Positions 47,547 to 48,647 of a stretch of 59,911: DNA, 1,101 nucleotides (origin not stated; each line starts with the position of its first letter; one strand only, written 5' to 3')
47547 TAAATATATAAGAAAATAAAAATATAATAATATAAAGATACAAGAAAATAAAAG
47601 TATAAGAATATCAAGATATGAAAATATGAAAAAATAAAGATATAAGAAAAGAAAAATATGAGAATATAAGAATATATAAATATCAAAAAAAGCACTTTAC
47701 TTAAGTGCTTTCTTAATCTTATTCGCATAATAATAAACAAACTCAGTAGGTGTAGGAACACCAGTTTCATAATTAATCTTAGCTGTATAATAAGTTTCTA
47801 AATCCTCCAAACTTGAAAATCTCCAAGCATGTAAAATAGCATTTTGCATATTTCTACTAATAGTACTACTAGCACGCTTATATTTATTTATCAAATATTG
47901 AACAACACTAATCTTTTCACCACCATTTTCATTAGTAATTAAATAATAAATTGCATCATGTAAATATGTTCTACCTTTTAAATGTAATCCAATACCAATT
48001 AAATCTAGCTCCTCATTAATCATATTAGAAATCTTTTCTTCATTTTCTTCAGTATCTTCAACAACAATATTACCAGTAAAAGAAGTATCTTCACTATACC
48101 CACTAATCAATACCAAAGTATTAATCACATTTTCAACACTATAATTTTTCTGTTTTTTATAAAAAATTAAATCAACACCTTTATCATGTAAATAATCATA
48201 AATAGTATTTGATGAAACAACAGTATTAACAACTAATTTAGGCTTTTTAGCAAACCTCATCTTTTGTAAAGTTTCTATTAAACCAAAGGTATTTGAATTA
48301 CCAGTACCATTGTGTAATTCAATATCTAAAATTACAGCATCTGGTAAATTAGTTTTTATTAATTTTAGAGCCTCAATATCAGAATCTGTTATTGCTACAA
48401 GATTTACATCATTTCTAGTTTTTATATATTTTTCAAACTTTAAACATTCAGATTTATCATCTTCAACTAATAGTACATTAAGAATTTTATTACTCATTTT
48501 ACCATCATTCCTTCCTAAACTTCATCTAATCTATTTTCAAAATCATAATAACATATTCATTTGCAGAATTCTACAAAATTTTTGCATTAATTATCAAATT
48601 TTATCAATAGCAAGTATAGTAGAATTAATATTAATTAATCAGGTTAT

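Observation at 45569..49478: Signalling module: Spo0A-like response regulator, AgrC-like polytopic kinase and a hidden 17-codon ORF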

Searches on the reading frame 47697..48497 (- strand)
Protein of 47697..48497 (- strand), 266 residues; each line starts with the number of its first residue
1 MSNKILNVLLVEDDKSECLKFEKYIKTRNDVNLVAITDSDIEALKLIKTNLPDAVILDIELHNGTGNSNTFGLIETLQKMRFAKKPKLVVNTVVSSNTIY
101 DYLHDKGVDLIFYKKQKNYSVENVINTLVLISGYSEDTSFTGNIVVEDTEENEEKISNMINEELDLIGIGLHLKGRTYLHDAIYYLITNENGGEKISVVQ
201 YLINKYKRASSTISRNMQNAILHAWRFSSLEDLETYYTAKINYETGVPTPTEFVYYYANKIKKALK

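Call 5: search_protein_families(library=pfam, proteins=[window:47697-48497:-], max_evalue=0.1)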
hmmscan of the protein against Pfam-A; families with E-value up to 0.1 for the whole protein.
window:47697-48497:- (266 aa): 2 families
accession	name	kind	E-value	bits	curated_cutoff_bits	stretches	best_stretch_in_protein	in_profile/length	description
PF08769.17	Spo0A_C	-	7.5e-15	55.2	25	1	160-261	1-104/104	Sporulation initiation factor Spo0A C terminal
PF00072.30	Response_reg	-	1.5e-06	28.8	30.2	1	8-111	1-96/111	Response regulator receiver domain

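Call 9: search_protein_families(library=ncbifam, proteins=[window:47697-48497:-], max_evalue=0.1)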
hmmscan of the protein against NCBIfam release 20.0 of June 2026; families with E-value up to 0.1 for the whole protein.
window:47697-48497:- (266 aa): 19 families
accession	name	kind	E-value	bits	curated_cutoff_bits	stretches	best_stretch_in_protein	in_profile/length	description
TIGR02875.1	spore_0_A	equivalog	4.1e-26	91.8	200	1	6-262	3-256/262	sporulation transcription factor Spo0A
NF008677.0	PRK11697.1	equivalog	1.8e-05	24.2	246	1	6-66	2-62/238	two-component system response regulator BtsR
NF009206.0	PRK12555.1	subfamily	0.00043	19.4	342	1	7-70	2-65/340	chemotaxis-specific protein-glutamate methyltransferase CheB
NF047785.1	respo_reg_MadR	equivalog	0.00052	19.4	300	1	24-104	19-97/209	MadR family response regulator transcription factor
NF045717.1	DVU0259_DivK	exception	0.00054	20.1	160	1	8-93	5-85/117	DVU0259 family response regulator domain-containing protein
NF007935.0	PRK10651.1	equivalog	0.0011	18.1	250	1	6-95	7-89/216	two-component system response regulator NarL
NF001965.0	PRK00742.1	subfamily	0.0013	18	293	1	6-63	4-61/357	chemotaxis-specific protein-glutamate methyltransferase CheB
NF007419.0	PRK09958.1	equivalog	0.0038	16.8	251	1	23-172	17-157/204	acid-sensing system DNA-binding response regulator EvgA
NF052445.1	RespRegMctR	equivalog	0.0058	16.1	300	1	7-65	3-61/205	two-component system response regulator MctR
NF009973.0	PRK13435.1-4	equivalog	0.0066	16.4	158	1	5-65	8-67/154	response regulator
NF033791.1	ActR_PrrA_rreg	equivalog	0.0078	16.2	250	1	8-81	4-71/173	ActR/PrrA/RegA family redox response regulator transcription factor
NF007018.1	PRK09483.1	equivalog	0.017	14.8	280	1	6-114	2-104/217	UvrY/SirA/GacA family response regulator transcription factor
NF007969.0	PRK10693.1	equivalog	0.02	13.9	329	1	7-119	9-113/337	two-component system response regulator RssB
NF009974.0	PRK13435.1-6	equivalog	0.022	14.4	171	1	1-66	1-65/155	response regulator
TIGR02956.1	TMAO_torS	equivalog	0.037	12.1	676.5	1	6-103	702-795/967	TMAO reductase system sensor histidine kinase/response regulator TorS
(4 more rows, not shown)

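Call 10: find_homologous_proteins(query=window:47697-48497:-)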
Query window:47697-48497:- (266 aa): 854 proteins with E <= 0.001 among 1771 candidates; the best 120 are listed.
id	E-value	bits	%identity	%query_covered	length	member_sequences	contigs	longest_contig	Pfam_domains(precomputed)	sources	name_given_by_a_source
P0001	9.7e-167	570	100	100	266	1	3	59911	PF00072.31,PF08769.18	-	-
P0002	1.7e-143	494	82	100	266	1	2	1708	PF00072.31,PF08769.18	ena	-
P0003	6.7e-143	492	82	100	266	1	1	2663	PF00072.31,PF08769.18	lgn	-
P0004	1.6e-142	491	80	100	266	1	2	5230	PF00072.31,PF08769.18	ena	-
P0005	3.8e-142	490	82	100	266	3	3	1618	PF00072.31,PF08769.18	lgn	-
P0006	5.3e-142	489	80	100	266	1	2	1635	PF00072.31,PF08769.18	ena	-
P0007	5.5e-142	489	82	100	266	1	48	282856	PF00072.31,PF08769.18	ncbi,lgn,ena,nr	ncbi:MAG: response regulator [Clostridia bacterium]|nr:response regulator [Clostridia bacterium]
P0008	7.4e-142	489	81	100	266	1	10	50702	PF00072.31,PF08769.18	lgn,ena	-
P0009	8.0e-142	489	81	100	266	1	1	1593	PF00072.31,PF08769.18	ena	-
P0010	1.5e-141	488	81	100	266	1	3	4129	PF00072.31,PF08769.18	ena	-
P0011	2.0e-141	488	81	100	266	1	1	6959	PF00072.31,PF08769.18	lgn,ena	-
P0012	2.1e-141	487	82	100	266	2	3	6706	PF00072.31,PF08769.18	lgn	-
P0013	2.2e-141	487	81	100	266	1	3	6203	PF00072.31,PF08769.18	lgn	-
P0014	3.7e-141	487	81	100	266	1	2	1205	PF00072.31,PF08769.18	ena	-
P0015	6.7e-141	486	81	100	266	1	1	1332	PF00072.31,PF08769.18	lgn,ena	-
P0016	1.3e-140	485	82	100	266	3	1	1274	PF00072.31,PF08769.18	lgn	-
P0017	1.4e-140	485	81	100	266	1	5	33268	PF00072.31,PF08769.18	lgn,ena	-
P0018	1.6e-140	485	81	100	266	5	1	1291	PF00072.31,PF08769.18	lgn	-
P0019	3.1e-140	484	80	100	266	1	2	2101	PF00072.31,PF08769.18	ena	-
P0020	1.2e-139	482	82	100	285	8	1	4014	PF00072.31,PF08769.18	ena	-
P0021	5.1e-139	480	80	100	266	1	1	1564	PF00072.31,PF08769.18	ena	-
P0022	7.6e-139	479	80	100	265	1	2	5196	PF00072.31,PF08769.18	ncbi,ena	-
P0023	2.0e-138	478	79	100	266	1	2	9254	PF00072.31,PF08769.18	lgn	-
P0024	2.6e-138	477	81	100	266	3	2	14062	PF00072.31,PF08769.18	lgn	-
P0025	3.4e-138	477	79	100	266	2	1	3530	PF00072.31,PF08769.18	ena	-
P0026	6.1e-138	476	79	100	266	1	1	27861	PF00072.31,PF08769.18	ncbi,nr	ncbi:MAG: response regulator [Clostridia bacterium]|nr:response regulator [Clostridia bacterium]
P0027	3.9e-137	474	78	100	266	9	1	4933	PF00072.31,PF08769.18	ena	-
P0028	5.4e-137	473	80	100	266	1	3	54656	PF00072.31,PF08769.18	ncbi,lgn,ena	-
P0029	6.5e-137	473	78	100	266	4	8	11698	PF00072.31,PF08769.18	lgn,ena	-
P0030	1.9e-136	471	80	100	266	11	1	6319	PF00072.31,PF08769.18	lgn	-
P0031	6.5e-135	466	78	100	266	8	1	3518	PF00072.31,PF08769.18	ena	-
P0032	2.9e-133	461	77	100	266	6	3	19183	PF00072.31,PF08769.18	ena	-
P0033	3.6e-133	461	75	100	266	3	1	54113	PF00072.31,PF08769.18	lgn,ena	-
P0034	6.4e-133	460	78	100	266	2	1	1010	PF00072.31,PF08769.18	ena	-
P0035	1.4e-132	459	76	100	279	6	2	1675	PF00072.31,PF08769.18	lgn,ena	-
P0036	5.5e-132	457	77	100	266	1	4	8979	PF00072.31,PF08769.18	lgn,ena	-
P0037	1.7e-131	455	77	100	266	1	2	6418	PF00072.31,PF08769.18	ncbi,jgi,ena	-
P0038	4.9e-131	454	76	100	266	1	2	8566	PF00072.31,PF08769.18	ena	-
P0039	4.9e-131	454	74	100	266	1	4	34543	PF00072.31,PF08769.18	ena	-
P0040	1.6e-130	452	76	100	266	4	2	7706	PF00072.31,PF08769.18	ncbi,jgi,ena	-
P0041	2.0e-130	452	76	100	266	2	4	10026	PF00072.31,PF08769.18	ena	-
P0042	3.0e-130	451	75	100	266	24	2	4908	PF00072.31,PF08769.18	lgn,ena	-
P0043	1.2e-129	449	76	100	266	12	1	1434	PF00072.31,PF08769.18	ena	-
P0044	1.4e-129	449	75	100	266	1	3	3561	PF00072.31,PF08769.18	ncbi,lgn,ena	-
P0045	3.9e-129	447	77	94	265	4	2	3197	PF00072.31,PF08769.18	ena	-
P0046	2.2e-128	445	76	100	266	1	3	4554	PF00072.31,PF08769.18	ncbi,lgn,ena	-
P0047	3.7e-128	444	74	100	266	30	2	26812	PF00072.31,PF08769.18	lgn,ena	-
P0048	2.5e-125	435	74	100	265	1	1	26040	PF00072.31,PF08769.18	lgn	-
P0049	3.1e-125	435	75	100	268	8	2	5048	PF00072.31,PF08769.18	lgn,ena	-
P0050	4.4e-125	434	71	100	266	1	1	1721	PF00072.31,PF08769.18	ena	-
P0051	6.6e-125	433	72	100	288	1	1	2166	PF00072.31,PF08769.18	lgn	-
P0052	2.5e-123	428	73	100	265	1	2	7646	PF00072.31,PF08769.18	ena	-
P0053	6.1e-123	427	73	100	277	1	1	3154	PF00072.31,PF08769.18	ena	-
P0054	7.4e-123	427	73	100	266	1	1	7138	PF08769.18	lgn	-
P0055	1.2e-121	423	72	100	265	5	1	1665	PF00072.31,PF08769.18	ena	-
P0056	3.4e-121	421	71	100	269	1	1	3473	PF00072.31,PF08769.18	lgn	-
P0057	5.4e-119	414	72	100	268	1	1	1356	PF00072.31,PF08769.18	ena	-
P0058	1.1e-113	397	68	100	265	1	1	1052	PF00072.31,PF08769.18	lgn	-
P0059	1.2e-113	397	68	100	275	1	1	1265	PF00072.31,PF08769.18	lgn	-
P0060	3.3e-112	392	67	99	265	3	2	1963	PF00072.31,PF08769.18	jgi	-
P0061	2.6e-111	389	67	99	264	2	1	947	PF00072.31,PF08769.18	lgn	-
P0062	3.3e-111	389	67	100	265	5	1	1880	PF00072.31,PF08769.18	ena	-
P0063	6.6e-110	384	66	100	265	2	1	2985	PF00072.31,PF08769.18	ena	-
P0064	1.0e-109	384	71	94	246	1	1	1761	PF00072.31,PF08769.18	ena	-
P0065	2.1e-109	383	68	100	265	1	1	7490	PF00072.31,PF08769.18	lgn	-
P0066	2.9e-109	382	66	100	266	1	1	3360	PF00072.31,PF08769.18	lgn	-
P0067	3.7e-109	382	65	100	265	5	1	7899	PF00072.31,PF08769.18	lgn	-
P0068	4.7e-108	378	66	100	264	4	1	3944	PF00072.31,PF08769.18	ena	-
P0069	6.5e-107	375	65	100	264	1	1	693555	PF00072.31,PF08769.18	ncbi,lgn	-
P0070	1.0e-105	371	65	100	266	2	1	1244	PF08769.18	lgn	-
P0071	8.3e-105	368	63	100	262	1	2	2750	PF00072.31,PF08769.18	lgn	-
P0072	1.3e-104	367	63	99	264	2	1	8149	PF00072.31,PF08769.18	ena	-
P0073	1.9e-103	363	63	100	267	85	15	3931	PF08769.18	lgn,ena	-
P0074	2.2e-103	363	62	98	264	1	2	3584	PF00072.31,PF08769.18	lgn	-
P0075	3.5e-103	362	62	98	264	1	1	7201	PF00072.31,PF08769.18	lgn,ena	-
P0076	2.0e-102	360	63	99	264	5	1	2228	PF00072.31,PF08769.18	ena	-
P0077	2.9e-102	359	62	99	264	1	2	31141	PF00072.31,PF08769.18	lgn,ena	-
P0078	2.0e-101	357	63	98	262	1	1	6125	PF08769.18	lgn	-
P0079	2.5e-101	356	63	100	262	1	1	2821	PF08769.18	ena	-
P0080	3.0e-101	356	62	98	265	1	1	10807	PF08769.18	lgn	-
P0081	4.5e-101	355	63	100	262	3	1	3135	PF08769.18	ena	-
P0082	1.7e-100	354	63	98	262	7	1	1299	PF08769.18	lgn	-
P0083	2.4e-99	350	60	100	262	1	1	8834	PF00072.31,PF08769.18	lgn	-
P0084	5.7e-99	349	60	100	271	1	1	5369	PF08769.18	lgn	-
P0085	2.4e-98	347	60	99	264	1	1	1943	PF00072.31,PF08769.18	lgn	-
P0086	6.0e-98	345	63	98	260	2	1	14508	PF00072.31,PF08769.18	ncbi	-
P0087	6.5e-98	345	61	100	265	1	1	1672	PF00072.31,PF08769.18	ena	-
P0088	1.1e-97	344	61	100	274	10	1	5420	PF08769.18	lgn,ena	-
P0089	1.3e-97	344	61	100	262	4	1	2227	PF08769.18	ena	-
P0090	1.8e-97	344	60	100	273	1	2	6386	PF00072.31,PF08769.18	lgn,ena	-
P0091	4.2e-97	342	61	100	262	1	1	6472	PF08769.18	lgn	-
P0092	1.6e-96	341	59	100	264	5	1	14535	PF00072.31,PF08769.18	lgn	-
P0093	2.7e-96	340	63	92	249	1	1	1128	PF00072.31,PF08769.18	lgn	-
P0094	3.0e-95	336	60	100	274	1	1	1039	PF00072.31,PF08769.18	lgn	-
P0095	3.4e-95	336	60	100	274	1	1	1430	PF00072.31,PF08769.18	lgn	-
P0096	6.9e-95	335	61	100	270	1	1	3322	PF08769.18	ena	-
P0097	1.5e-94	334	57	100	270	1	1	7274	PF08769.18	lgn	-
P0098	4.1e-94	333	56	99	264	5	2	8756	PF00072.31,PF08769.18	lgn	-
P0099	5.3e-94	332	65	83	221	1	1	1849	PF08769.18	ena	-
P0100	5.8e-94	332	58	98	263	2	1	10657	PF08769.18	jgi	jgi:DNA-binding NarL/FixJ family response regulator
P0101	2.1e-93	330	61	91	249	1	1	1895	PF00072.31,PF08769.18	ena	-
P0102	2.1e-93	330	62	92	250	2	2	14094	PF00072.31,PF08769.18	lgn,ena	-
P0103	2.8e-92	327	57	100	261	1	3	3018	PF00072.31,PF08769.18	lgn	-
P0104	2.9e-92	327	57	100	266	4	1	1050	PF00072.31,PF08769.18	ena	-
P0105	6.7e-92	325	59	98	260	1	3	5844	PF00072.31,PF08769.18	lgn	-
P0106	7.9e-92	325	58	98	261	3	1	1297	PF00072.31,PF08769.18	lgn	-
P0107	8.6e-92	325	56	100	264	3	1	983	PF00072.31,PF08769.18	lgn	-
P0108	2.1e-91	324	55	100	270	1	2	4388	PF08769.18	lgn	-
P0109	8.6e-91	322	59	100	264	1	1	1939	PF00072.31,PF08769.18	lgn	-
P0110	3.8e-90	320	57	100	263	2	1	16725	PF00072.31,PF08769.18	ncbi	-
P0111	5.1e-90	319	58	98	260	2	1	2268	PF00072.31,PF08769.18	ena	-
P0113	6.8e-90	319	57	98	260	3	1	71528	PF00072.31,PF08769.18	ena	-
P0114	1.2e-89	318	57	99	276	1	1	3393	PF00072.31,PF08769.18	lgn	-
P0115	1.2e-89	318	56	100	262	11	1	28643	PF00072.31,PF08769.18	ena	-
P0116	1.3e-89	318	57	98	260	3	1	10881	PF00072.31,PF08769.18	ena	-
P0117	1.3e-89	318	57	100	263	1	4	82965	PF08769.18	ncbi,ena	-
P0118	1.8e-89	317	57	98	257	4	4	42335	PF00072.31,PF08769.18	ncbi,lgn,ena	-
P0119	2.0e-89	317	57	100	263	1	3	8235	PF08769.18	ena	-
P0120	2.3e-89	317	56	100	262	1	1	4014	PF00072.31,PF08769.18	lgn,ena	-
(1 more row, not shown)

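Call 11: find_encoding_contigs(protein=P0007, flank=10000, max_places=3)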
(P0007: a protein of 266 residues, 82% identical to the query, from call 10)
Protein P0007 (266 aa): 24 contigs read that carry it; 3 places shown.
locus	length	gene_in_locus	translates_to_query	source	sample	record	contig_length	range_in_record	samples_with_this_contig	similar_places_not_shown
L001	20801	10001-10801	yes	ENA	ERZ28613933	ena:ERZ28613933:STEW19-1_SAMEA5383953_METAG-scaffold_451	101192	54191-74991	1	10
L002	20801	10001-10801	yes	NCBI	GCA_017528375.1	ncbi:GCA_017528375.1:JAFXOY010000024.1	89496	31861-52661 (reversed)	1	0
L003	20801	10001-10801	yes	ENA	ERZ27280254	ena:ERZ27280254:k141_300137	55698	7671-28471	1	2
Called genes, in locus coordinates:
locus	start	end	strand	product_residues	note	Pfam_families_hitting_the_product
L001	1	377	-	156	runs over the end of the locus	PF21984:DnaD_N (weak), PF13730:HTH_36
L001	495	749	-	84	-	PF12116:SpoIIID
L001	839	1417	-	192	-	-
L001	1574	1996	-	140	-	PF25087:GMPPB_C (faint), PF00132:Hexapep, PF14602:Hexapep_2 (weak)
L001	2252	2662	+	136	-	-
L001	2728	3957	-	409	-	PF00535:Glycos_transf_2, PF13641:Glyco_tranf_2_3, PF13632:Glyco_trans_2_3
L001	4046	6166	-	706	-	PF01138:RNase_PH, PF03725:RNase_PH_C, PF03726:PNPase, PF01138:RNase_PH, PF00013:KH_1, PF00575:S1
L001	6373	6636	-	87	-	PF00312:Ribosomal_S15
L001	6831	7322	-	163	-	PF10502:Peptidase_S26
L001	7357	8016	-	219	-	-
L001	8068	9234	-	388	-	-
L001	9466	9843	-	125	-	PF12844:HTH_19 (weak), PF13560:HTH_31 (weak), PF01381:HTH_3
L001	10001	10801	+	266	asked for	PF00072:Response_reg (weak), PF08769:Spo0A_C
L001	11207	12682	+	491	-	-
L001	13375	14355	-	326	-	-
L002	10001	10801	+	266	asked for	PF00072:Response_reg (weak), PF08769:Spo0A_C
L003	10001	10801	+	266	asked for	PF00072:Response_reg (weak), PF08769:Spo0A_C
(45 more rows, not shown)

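Call 12: find_encoding_contigs(protein=P0069, flank=10000, max_places=2)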
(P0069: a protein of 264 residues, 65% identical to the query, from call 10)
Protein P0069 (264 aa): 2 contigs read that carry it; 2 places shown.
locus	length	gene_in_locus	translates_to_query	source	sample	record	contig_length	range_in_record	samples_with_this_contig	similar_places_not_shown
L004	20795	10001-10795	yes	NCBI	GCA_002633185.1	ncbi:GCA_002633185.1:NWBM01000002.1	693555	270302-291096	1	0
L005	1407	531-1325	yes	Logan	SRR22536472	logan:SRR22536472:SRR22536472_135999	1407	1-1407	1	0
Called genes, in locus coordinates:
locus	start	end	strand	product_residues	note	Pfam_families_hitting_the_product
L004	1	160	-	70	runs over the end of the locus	-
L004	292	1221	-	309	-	PF01116:F_bP_aldolase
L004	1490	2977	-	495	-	PF13245:AAA_19 (faint), PF13638:PIN_4, PF02562:PhoH, PF13604:AAA_30 (faint)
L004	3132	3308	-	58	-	PF07561:DUF1540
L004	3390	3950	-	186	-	PF13302:Acetyltransf_3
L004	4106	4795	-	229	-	PF00072:Response_reg, PF00486:Trans_reg_C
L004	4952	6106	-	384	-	PF13516:LRR_6 (faint), PF13855:LRR_8 (faint), PF12799:LRR_4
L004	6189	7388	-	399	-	PF02492:cobW, PF07683:CobW_C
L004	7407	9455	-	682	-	PF05223:MecA_N, PF03717:PBP_dimer, PF00905:Transpeptidase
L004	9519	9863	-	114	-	PF13560:HTH_31, PF01381:HTH_3, PF12844:HTH_19, PF13443:HTH_26 (weak)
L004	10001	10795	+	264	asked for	PF00072:Response_reg, PF08769:Spo0A_C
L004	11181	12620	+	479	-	-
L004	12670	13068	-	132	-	-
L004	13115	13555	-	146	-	-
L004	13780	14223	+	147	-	-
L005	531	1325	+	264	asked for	PF00072:Response_reg, PF08769:Spo0A_C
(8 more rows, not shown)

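Call 21: find_related_loci(query=A1, collection=genome_contigs, flank=5000)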
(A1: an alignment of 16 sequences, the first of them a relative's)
Query A1 (266 aa) in genome_contigs; peptide patterns used: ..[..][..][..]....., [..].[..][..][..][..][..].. (x = any residue, [..] = any of these).
140 stretches matched a pattern; 50 encode a relative of the query (tblastn E <= 1e-3); 49 distinct loci.
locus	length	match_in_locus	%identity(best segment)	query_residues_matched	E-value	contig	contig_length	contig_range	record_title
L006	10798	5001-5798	82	1-266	1e-151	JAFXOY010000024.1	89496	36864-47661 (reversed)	MAG: Clostridia bacterium isolate RGIG6613 Sheep_Rumen-1__c282467, whole genome shotgun sequence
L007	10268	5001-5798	82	1-266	2e-149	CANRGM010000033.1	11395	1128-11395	MAG: uncultured Clostridia bacterium isolate Lapin-022__bin89 genome assembly, contig: Lapin-022__NODE_5746_length_11395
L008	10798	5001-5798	80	1-266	1e-146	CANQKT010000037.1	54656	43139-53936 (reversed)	MAG: uncultured Clostridia bacterium isolate Lapin-027__bin27 genome assembly, contig: Lapin-027__NODE_426_length_54656_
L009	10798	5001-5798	75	1-266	4e-140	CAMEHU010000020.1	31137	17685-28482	MAG: uncultured Lachnospiraceae bacterium isolate SRR11489746_bin.110_metaWRAP_v1.3_MAG genome assembly, contig: ERZ1146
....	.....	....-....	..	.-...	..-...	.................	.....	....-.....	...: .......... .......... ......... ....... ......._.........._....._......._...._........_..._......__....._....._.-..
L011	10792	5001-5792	65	1-265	1e-115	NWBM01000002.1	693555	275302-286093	MAG: Lachnospiraceae bacterium Phil5 707_L1_merged_contig_268, whole genome shotgun sequence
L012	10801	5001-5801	63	1-265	1e-110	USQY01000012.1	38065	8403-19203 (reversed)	uncultured Clostridium sp. isolate UMGS1995 genome assembly, contig: NODE_683_length_38065_cov_5.324678, whole genome sh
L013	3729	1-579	84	74-266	5e-111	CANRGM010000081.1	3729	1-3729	MAG: uncultured Clostridia bacterium isolate Lapin-022__bin89 genome assembly, contig: Lapin-022__NODE_24812_length_3729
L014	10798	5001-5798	80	1-266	2e-147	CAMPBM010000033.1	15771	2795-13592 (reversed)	MAG: uncultured Lachnospiraceae bacterium isolate SRR873610_bin.4_metaWRAP_v1.3_MAG genome assembly, contig: NODE_7301_l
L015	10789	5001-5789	57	1-265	3e-99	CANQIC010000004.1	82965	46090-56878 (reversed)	MAG: uncultured Clostridia bacterium isolate Lapin-028__bin98 genome assembly, contig: Lapin-028__NODE_217_length_82965_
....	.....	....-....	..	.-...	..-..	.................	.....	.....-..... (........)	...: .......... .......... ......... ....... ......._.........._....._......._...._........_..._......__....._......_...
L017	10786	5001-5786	56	1-265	4e-97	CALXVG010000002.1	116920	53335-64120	MAG: uncultured Clostridia bacterium isolate BRZ_DF__bin44 genome assembly, contig: BRZ_DF__NODE_154_length_116920_cov_1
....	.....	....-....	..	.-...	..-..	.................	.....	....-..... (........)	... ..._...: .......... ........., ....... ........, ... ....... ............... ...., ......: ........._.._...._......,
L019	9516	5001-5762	57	6-265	1e-96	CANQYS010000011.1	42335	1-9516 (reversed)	MAG: uncultured Clostridia bacterium isolate Lapin-015__bin45 genome assembly, contig: Lapin-015__NODE_694_length_42335_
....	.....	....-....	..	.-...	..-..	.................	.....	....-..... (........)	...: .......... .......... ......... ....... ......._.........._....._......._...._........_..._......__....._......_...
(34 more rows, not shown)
